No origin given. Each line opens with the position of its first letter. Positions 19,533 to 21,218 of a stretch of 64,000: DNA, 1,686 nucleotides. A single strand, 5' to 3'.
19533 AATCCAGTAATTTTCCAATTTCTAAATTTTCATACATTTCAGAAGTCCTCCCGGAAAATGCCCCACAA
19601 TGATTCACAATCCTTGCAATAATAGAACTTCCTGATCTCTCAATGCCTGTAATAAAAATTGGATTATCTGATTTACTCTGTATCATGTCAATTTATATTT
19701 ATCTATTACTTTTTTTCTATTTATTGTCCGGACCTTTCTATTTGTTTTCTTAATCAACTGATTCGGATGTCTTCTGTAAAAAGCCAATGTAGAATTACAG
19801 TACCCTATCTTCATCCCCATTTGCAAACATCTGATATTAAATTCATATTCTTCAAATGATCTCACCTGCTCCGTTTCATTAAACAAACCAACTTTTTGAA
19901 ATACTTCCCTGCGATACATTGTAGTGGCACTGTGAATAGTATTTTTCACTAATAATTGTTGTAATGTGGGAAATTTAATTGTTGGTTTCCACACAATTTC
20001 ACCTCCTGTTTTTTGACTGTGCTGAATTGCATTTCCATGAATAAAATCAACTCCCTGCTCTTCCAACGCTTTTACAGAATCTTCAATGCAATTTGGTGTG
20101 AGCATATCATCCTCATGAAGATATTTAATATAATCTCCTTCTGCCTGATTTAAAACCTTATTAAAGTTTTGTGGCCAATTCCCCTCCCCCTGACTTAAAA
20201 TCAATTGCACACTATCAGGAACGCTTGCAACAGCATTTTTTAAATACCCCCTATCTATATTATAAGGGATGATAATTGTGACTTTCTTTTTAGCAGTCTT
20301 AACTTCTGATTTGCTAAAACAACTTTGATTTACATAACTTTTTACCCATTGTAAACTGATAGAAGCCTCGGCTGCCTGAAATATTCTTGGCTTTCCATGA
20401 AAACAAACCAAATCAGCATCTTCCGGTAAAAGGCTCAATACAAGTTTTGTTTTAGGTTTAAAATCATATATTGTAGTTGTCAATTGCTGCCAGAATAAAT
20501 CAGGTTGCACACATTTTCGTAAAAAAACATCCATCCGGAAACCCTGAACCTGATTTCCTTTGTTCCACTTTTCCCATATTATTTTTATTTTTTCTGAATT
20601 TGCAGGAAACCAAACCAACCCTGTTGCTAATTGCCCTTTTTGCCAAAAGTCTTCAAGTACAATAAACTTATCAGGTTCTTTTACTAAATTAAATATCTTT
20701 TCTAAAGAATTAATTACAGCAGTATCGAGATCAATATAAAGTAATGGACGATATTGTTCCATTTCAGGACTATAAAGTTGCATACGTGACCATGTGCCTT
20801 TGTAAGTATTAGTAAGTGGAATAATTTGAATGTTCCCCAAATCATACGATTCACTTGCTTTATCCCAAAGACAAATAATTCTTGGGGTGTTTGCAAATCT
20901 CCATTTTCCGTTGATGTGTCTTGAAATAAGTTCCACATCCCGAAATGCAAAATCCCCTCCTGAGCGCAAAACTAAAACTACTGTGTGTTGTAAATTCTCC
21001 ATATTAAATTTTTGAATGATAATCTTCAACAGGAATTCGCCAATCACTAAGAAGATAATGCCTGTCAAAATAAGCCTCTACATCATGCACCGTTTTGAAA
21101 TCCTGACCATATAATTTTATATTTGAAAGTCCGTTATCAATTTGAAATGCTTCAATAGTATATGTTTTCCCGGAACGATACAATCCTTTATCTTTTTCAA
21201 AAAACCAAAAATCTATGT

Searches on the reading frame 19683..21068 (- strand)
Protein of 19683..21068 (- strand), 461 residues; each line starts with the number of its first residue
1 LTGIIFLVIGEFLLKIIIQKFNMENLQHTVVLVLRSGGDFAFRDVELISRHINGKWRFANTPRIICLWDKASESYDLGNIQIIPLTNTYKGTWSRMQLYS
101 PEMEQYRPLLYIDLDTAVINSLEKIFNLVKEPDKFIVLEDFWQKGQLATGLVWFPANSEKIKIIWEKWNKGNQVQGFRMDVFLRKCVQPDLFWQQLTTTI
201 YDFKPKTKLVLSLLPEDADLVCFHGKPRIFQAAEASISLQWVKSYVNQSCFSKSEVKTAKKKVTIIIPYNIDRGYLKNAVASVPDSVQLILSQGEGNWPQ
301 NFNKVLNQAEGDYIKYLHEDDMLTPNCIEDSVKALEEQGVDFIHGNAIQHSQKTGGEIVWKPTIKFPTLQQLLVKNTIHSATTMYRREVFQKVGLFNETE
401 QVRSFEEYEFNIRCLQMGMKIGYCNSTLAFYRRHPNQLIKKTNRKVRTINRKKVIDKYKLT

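Call 10: search_protein_families(library=pfam, proteins=[window:19683-21068:-], max_evalue=0.01)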
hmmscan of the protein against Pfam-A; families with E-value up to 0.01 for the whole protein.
window:19683-21068:- (461 aa): 5 families
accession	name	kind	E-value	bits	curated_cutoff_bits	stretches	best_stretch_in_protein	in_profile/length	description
PF00535.33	Glycos_transf_2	-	2.4e-09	37.8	23.3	1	290-393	58-167/168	Glycosyl transferase family 2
PF13632.12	Glyco_trans_2_3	-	4.3e-07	30.4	27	1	313-447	1-138/198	Glycosyl transferase family group 2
PF13641.12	Glyco_tranf_2_3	-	0.00081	19.9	27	1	277-447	49-226/230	Glycosyltransferase like family 2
PF01501.26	Glyco_transf_8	-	0.0071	16.4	24.3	0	97-149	89-134/253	Glycosyl transferase family 8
PF10952.14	DUF2753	-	0.0097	16.5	28.7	0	414-460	92-139/140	Protein of unknown function (DUF2753)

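Call 11: search_protein_families(library=phrogs, proteins=[window:19683-21068:-], max_evalue=0.001)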
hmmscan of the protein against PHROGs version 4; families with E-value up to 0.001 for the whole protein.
window:19683-21068:- (461 aa): 3 families
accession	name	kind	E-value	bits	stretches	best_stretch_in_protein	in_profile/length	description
phrog_1962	-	moron, auxiliary metabolic gene and host takeover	4.3e-24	86.4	1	29-243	2-224/230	glycosyltransferase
phrog_14775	-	moron, auxiliary metabolic gene and host takeover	4.7e-05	24.1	1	263-417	5-169/203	glycosyltransferase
phrog_37963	-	unknown function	0.00014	23.1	1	31-161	4-124/129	-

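Call 61: find_related_loci(query=window:19683-21068:-, collection=viral_contigs, flank=4000)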
Query window:19683-21068:- (461 aa) in viral_contigs; peptide patterns used: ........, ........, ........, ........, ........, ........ (x = any residue, [..] = any of these).
52 stretches matched a pattern; 52 encode a relative of the query (tblastn E <= 1e-3); 52 distinct loci.
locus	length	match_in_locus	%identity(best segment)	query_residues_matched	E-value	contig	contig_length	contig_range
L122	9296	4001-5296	75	26-461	0e+0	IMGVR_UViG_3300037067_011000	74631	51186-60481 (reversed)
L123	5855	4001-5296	75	23-459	0e+0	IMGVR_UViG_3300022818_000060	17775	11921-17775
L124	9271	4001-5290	71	27-459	0e+0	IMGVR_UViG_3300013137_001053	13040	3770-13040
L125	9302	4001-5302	72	23-459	0e+0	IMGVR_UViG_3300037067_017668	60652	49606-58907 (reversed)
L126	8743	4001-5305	71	23-458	0e+0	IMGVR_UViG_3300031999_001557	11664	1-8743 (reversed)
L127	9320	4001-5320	65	17-459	0e+0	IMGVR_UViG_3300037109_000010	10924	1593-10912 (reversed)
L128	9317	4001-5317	64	17-458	0e+0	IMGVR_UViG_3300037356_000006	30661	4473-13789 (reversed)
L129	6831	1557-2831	66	27-458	0e+0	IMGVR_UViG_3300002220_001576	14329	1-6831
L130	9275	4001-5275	63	29-460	0e+0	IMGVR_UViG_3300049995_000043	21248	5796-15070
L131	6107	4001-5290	63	25-458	0e+0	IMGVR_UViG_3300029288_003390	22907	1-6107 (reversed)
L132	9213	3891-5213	63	10-458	0e+0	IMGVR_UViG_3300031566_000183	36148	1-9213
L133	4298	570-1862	61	13-454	0e+0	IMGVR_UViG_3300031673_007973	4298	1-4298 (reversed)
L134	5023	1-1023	78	115-459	0e+0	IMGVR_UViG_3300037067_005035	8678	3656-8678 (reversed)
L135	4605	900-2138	64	23-444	0e+0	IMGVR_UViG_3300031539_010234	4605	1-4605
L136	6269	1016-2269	62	27-458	6e-180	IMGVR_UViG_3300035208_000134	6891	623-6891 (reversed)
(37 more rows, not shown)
